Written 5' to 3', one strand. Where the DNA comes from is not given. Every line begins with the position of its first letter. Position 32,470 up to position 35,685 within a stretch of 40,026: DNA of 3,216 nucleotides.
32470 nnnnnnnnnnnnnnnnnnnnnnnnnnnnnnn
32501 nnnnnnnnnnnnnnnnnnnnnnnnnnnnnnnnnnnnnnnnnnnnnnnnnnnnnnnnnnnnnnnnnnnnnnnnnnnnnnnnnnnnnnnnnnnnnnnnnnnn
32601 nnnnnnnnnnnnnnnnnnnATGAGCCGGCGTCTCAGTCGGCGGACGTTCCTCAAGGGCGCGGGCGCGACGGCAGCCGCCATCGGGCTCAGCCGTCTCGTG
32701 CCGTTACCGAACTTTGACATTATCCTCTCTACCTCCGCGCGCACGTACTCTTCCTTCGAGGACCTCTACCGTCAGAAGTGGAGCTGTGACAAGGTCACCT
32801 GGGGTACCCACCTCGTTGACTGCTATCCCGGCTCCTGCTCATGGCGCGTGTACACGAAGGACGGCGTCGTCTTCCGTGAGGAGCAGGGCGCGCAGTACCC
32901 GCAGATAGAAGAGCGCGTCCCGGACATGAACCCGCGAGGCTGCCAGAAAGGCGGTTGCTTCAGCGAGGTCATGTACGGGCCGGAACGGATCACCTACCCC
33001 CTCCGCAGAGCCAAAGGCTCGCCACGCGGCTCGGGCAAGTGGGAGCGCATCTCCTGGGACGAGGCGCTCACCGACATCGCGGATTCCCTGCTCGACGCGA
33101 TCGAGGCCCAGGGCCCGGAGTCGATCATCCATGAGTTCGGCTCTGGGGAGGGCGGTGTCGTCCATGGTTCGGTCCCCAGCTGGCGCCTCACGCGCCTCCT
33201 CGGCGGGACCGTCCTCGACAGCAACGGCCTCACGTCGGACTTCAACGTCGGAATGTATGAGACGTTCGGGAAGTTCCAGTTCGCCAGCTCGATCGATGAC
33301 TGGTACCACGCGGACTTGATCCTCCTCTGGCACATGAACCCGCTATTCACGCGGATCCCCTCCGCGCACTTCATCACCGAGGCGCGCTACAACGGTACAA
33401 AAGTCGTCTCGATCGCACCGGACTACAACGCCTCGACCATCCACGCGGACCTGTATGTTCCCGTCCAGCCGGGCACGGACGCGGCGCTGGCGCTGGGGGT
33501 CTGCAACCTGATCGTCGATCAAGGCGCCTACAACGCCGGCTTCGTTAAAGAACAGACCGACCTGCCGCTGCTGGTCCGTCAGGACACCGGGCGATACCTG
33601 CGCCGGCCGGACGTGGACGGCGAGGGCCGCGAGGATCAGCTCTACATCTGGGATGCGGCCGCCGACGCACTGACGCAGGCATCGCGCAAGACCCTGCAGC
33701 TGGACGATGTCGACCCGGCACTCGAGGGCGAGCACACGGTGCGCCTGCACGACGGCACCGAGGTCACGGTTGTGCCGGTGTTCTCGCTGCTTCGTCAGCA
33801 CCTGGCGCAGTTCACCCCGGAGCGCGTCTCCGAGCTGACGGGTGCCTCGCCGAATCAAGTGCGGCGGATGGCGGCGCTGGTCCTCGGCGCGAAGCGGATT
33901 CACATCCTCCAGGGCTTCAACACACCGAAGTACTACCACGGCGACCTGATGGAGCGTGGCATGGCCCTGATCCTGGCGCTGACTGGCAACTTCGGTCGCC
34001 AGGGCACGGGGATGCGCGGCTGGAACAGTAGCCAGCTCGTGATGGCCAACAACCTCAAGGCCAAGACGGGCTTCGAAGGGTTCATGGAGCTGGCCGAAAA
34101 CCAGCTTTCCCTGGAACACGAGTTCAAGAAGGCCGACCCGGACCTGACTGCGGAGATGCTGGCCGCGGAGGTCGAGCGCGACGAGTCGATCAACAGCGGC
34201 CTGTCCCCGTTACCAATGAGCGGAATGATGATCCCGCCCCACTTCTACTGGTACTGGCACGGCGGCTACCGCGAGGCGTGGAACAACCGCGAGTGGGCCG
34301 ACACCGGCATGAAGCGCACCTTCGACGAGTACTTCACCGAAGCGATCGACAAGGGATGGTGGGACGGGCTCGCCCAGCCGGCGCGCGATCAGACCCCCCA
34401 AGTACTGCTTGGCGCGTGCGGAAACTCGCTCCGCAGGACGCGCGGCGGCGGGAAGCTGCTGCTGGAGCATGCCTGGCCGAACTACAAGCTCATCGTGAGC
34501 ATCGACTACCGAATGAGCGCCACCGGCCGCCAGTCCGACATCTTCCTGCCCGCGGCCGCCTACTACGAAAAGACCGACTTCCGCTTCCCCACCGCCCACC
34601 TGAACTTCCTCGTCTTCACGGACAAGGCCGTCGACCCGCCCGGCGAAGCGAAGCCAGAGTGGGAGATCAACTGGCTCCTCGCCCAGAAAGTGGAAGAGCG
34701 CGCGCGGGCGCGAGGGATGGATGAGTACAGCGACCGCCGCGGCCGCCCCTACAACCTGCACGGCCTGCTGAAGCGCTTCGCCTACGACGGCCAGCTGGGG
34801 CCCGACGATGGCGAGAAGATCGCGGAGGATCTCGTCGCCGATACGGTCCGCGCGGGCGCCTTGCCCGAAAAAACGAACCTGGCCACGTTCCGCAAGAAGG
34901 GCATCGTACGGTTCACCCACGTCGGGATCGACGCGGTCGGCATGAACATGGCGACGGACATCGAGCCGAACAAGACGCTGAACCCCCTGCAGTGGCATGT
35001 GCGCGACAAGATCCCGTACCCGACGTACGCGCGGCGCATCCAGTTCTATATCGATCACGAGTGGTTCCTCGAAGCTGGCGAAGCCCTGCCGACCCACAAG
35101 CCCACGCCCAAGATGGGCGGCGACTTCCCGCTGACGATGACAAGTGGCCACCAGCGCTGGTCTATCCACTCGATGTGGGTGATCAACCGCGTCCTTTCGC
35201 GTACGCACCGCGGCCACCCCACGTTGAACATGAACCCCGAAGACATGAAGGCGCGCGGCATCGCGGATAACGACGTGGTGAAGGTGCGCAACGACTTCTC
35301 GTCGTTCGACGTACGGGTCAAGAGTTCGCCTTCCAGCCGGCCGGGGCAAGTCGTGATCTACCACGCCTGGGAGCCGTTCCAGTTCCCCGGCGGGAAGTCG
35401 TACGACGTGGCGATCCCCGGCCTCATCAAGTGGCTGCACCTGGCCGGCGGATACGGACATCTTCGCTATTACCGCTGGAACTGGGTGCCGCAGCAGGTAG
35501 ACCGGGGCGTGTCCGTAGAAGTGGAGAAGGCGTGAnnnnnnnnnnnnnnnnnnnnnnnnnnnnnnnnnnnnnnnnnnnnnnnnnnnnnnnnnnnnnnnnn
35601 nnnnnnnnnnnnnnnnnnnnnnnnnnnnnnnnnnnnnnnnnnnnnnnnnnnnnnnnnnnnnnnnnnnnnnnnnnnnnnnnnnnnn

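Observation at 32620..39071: CN-hydrolase and NCS1-type permease translationally wedged between the Tat-alpha and its beta subunit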

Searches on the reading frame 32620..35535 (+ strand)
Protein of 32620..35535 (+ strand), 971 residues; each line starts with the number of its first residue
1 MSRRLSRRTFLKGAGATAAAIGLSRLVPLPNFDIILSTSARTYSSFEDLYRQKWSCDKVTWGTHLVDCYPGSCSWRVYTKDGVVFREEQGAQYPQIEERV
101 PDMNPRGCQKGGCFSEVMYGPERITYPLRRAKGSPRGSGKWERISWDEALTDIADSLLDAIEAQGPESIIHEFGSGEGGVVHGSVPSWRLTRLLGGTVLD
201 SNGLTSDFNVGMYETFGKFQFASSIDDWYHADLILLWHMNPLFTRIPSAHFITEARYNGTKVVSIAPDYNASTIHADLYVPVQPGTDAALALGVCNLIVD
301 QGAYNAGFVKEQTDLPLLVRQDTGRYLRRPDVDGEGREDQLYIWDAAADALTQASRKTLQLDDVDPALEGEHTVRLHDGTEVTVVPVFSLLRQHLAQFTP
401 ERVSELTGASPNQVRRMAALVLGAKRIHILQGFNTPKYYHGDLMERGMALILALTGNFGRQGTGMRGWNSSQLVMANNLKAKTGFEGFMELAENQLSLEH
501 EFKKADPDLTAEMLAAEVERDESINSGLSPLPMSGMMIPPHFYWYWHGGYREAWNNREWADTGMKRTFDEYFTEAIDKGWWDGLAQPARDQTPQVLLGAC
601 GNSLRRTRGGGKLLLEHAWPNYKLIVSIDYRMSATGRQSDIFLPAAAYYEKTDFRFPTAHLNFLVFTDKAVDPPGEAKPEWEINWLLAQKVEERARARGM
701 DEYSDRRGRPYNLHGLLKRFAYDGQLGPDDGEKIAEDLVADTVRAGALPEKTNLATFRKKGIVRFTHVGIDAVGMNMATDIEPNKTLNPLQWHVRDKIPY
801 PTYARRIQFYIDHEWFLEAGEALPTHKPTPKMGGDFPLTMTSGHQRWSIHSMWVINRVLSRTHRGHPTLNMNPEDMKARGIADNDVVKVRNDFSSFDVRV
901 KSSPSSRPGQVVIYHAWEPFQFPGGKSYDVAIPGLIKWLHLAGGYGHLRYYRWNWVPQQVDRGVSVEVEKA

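Call 7: search_protein_families(library=pfam, proteins=[window:32620-35535:+])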
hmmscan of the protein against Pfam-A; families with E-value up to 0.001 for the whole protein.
window:32620-35535:+ (971 aa): 3 families
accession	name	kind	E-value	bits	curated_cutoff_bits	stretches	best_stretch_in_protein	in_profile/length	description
PF00384.28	Molybdopterin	-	1.1e-44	153.3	24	1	123-684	1-347/353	Molybdopterin oxidoreductase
PF01568.27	Molydop_binding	-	7.6e-17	61.8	26.8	1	838-919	1-82/110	Molydopterin dinucleotide binding domain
PF10518.14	TAT_signal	-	1.6e-05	25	22.7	1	5-23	2-20/21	TAT (twin-arginine translocation) pathway signal sequence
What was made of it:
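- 32620..35535 (+): Alpha-E: Tat-exported catalytic subunit (Mo-bisPGD plus FS0 cluster) of a type II DMSO-reductase-family enzyme, ethylbenzene-dehydrogenase clade. PF00384, PF01568 and Tat signal (call 7).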

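Call 12: search_protein_families(library=ncbifam, proteins=[window:32620-35535:+], max_evalue=1)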
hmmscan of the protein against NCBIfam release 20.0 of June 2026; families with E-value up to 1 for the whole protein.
window:32620-35535:+ (971 aa): 27 families (the best 25 are shown)
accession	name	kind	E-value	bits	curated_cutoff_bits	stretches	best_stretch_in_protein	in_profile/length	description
TIGR03479.1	DMSO_red_II_alp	subfamily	3.9e-295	981.6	984.75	1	7-969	1-913/913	molybdopterin-dependent oxidoreductase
NF042978.1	EthbenzDh_ebdA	equivalog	2.6e-253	843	2000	1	6-971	20-977/977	ethylbenzene dehydrogenase subunit alpha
TIGR01580.1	narG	equivalog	2.3e-77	260.7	1084.15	4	135-327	151-355/1235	nitrate reductase subunit alpha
TIGR02166.1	dmsA_ynfE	subfamily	1.2e-64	218.7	777.7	3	5-309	1-295/794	DMSO/selenate family reductase complex A subunit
TIGR01591.1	Fdh-alpha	equivalog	3.5e-48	164.2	666.25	4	73-313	10-238/672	formate dehydrogenase subunit alpha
NF041885.1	selenate_YnfE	exception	2.1e-40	138.3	1675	3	5-309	3-302/805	selenate/tellurate reductase subunit YnfE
NF011566.1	PRK14990.1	exception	1.3e-39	135.9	1600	4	53-304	52-310/814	dimethylsulfoxide reductase subunit A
NF041884.1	selenate_YnfF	exception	1.1e-36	126.1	1650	3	5-302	1-288/798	selenate/tellurate reductase subunit YnfF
NF012032.0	PRK15488.1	equivalog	1.1e-28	99.7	694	2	100-312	75-280/759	thiosulfate reductase PhsA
TIGR00509.1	bisC_fam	subfamily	1.3e-26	93.1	1017.55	3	131-313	61-259/772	molybdopterin guanine dinucleotide-containing S/N-oxide reductase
NF010055.0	PRK13532.1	equivalog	5.7e-25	87.7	904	2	5-426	3-366/830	nitrate reductase catalytic subunit NapA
TIGR01553.1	formate-DH-alph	equivalog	2.2e-24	85.3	814.2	2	213-495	204-472/1009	formate dehydrogenase-N subunit alpha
NF047855.1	AssmNtatRedNasC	equivalog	3.6e-24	85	1100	2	90-314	44-264/708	assimilatory nitrate reductase catalytic subunit NasC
TIGR01706.1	NAPA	equivalog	1.4e-22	79.8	930.55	1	70-425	51-365/830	periplasmic nitrate reductase subunit alpha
NF041513.1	formate_DH_Act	exception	5.6e-22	77.4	1400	3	211-466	193-470/1067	formate dehydrogenase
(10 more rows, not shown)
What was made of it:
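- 32620..35535 (+): TIGR03479 scores 981.6 bits (call 12).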

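Call 26: search_solved_structures(query=window:32620-35535:+, max_evalue=1e-20)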
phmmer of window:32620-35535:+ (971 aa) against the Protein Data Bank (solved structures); distinct sequences matched with E-value up to 1e-20: 20.
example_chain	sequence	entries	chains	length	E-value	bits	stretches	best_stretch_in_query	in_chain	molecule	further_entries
2ivf_A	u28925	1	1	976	1.1e-237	794.8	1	6-971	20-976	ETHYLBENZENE DEHYDROGENASE ALPHA-SUBUNIT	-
4ydd_A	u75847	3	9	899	8.8e-141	474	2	40-347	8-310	DMSO reductase family type II enzyme, molybdopterin subunit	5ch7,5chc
5e7o_A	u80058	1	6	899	9e-141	474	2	40-347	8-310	DMSO reductase family type II enzyme, molybdopterin subunit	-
1r27_A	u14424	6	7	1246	3.6e-69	237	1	134-338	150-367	Respiratory nitrate reductase 1 alpha chain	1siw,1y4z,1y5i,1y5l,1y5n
1q16_A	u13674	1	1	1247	3.6e-69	237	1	134-338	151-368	Respiratory nitrate reductase 1 alpha chain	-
3ir7_A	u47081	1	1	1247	6.2e-69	236.2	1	134-338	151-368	Respiratory nitrate reductase 1 alpha chain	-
3egw_A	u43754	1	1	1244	6.6e-69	236.1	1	134-322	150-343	Respiratory nitrate reductase 1 alpha chain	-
3ir6_A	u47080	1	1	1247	7e-68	232.7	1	134-338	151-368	Respiratory nitrate reductase 1 alpha chain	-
3ir5_A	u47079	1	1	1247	2.1e-67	231.1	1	134-338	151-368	Respiratory nitrate reductase 1 alpha chain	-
7b04_B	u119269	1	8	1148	2.3e-42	148.2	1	227-481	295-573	Nitrite oxidoreductase subunit A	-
1eu1_A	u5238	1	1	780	2.2e-26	95.3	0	116-312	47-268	DIMETHYL SULFOXIDE REDUCTASE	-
9t1s_L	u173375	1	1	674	2.7e-25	91.7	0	99-313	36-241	formate dehydrogenase (coenzyme F420)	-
2vpw_A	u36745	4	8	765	3.2e-25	91.5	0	98-312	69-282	THIOSULFATE REDUCTASE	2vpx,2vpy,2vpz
1aa6_A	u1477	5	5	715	2.1e-24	88.8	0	136-314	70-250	FORMATE DEHYDROGENASE H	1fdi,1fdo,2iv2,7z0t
1dms_A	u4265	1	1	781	3.3e-22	81.5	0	116-313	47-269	DMSO REDUCTASE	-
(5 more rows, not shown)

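Call 41: find_related_loci(query=window:32620-35535:+, collection=metagenome_contigs, flank=6000)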
Query window:32620-35535:+ (971 aa) in metagenome_contigs; peptide patterns used: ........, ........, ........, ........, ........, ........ (x = any residue, [..] = any of these).
34 stretches matched a pattern; 18 encode a relative of the query (tblastn E <= 1e-3); 15 distinct loci.
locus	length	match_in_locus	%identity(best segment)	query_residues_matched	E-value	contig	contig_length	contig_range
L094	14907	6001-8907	79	1-971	0e+0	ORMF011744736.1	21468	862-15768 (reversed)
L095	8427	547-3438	78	5-970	0e+0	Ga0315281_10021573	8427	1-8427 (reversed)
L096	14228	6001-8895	78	4-970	0e+0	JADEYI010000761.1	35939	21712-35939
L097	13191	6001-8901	77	1-970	0e+0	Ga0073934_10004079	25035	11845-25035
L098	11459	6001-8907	78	1-971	0e+0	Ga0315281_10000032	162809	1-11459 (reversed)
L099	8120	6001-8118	76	4-711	0e+0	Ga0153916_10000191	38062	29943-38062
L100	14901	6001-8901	77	1-970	0e+0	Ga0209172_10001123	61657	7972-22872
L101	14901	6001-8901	77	4-970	0e+0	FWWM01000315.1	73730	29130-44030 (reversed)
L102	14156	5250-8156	79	1-971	0e+0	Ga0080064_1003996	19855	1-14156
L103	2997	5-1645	82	424-970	0e+0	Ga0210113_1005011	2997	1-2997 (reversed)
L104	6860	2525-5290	49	38-970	0e+0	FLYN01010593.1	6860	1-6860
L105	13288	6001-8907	94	1-971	0e+0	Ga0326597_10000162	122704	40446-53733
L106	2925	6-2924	78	4-970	6e-132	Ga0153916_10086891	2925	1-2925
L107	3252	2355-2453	52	868-900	3e-4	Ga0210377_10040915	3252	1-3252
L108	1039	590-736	40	868-919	1e-3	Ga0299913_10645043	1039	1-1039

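Call 52: search_solved_structures(query=window:32620-35535:+, max_evalue=1e-100, show_alignments=1)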
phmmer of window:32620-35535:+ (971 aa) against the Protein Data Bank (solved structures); distinct sequences matched with E-value up to 1e-100: 3.
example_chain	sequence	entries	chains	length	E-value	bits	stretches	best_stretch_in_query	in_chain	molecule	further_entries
2ivf_A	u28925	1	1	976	1.1e-237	794.8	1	6-971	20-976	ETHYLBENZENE DEHYDROGENASE ALPHA-SUBUNIT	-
4ydd_A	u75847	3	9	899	8.8e-141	474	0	40-347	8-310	DMSO reductase family type II enzyme, molybdopterin subunit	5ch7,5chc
5e7o_A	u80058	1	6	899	9e-141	474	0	40-347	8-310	DMSO reductase family type II enzyme, molybdopterin subunit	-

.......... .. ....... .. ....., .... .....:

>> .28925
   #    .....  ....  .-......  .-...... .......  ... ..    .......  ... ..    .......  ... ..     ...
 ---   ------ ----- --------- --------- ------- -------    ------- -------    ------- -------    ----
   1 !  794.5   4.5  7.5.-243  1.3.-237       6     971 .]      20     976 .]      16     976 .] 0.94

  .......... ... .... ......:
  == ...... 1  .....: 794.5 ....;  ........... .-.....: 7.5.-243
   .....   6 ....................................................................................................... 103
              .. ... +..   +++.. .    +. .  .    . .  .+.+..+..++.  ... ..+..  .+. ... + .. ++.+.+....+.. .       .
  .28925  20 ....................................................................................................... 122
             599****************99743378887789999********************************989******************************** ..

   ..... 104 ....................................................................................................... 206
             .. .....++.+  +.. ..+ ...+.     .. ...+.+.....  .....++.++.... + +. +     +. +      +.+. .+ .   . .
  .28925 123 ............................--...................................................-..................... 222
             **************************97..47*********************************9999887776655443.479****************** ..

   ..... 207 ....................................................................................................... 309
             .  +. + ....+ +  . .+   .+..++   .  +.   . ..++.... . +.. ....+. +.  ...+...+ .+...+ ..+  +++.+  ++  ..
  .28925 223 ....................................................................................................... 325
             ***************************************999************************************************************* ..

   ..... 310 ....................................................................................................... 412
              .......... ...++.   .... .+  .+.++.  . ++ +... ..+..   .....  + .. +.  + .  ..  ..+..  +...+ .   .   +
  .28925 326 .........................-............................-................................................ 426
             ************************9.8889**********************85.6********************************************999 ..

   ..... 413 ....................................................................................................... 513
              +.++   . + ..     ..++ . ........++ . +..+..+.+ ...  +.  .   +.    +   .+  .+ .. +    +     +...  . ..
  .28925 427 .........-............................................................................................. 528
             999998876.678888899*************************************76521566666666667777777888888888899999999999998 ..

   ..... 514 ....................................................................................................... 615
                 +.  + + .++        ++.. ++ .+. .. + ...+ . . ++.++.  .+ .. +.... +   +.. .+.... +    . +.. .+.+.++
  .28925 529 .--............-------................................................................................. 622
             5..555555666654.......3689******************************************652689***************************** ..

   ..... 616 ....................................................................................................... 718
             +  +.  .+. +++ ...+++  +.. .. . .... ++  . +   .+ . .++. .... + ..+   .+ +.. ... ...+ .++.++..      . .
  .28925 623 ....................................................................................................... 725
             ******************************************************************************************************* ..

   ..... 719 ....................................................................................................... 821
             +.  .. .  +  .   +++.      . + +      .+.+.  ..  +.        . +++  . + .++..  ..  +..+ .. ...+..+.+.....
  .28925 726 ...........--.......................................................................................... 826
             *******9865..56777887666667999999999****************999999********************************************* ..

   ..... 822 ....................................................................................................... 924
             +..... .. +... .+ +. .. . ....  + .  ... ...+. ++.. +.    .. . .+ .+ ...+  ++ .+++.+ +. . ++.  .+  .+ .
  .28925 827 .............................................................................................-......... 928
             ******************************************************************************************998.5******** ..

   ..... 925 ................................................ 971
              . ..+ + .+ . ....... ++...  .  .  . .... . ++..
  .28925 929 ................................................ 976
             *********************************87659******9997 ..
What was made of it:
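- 32620..35535 (+): It aligns over its full length to EBDH alpha 2IVF_A at 795 bits, with Asp207 matching the Mo ligand Asp223, plus the H-x3-C-x4-C...C FS0 motif and the Lys450 equivalent (calls 26, 52).
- Closest known: Ethylbenzene dehydrogenase. Same: It has the same Asp Mo ligand, FS0 motif, Lys450 equivalent and Tat signal (calls 26, 52).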
